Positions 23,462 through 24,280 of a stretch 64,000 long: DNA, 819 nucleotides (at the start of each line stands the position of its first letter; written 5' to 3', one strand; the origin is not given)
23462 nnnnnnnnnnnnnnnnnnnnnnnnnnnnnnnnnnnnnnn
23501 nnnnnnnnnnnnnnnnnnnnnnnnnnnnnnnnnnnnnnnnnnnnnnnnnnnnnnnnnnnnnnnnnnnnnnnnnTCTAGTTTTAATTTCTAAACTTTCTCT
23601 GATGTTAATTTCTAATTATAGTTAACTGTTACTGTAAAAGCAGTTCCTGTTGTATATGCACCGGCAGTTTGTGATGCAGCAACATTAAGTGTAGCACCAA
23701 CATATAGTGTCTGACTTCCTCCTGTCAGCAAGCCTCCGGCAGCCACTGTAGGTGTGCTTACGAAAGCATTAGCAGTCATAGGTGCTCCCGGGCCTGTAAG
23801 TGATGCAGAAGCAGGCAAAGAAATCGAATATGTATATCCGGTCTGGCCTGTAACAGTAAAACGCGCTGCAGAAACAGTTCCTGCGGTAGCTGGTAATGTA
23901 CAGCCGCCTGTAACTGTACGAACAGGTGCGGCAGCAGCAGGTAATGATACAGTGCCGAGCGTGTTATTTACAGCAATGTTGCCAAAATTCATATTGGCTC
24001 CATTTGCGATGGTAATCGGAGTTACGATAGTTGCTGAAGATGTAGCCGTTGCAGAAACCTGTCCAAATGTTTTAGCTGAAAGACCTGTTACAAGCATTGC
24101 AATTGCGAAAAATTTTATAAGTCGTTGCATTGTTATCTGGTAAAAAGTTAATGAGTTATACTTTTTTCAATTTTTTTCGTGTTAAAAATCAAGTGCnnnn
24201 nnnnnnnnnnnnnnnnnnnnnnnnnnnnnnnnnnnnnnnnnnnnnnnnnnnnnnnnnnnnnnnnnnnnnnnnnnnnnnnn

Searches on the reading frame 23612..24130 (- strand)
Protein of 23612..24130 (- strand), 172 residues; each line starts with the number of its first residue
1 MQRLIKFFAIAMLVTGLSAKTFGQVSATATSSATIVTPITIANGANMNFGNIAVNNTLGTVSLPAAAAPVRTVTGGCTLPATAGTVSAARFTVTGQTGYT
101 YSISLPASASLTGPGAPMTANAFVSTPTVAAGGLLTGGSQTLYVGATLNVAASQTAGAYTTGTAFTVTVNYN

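Call 4: search_protein_families(library=pfam, proteins=[window:23612-24130:-], max_evalue=0.01)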
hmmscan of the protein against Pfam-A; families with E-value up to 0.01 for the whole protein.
window:23612-24130:- (172 aa): 1 family
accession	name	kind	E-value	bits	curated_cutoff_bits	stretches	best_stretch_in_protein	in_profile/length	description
PF14352.11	DUF4402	-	2.2e-26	93.5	25.2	1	39-171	1-129/129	Domain of unknown function (DUF4402)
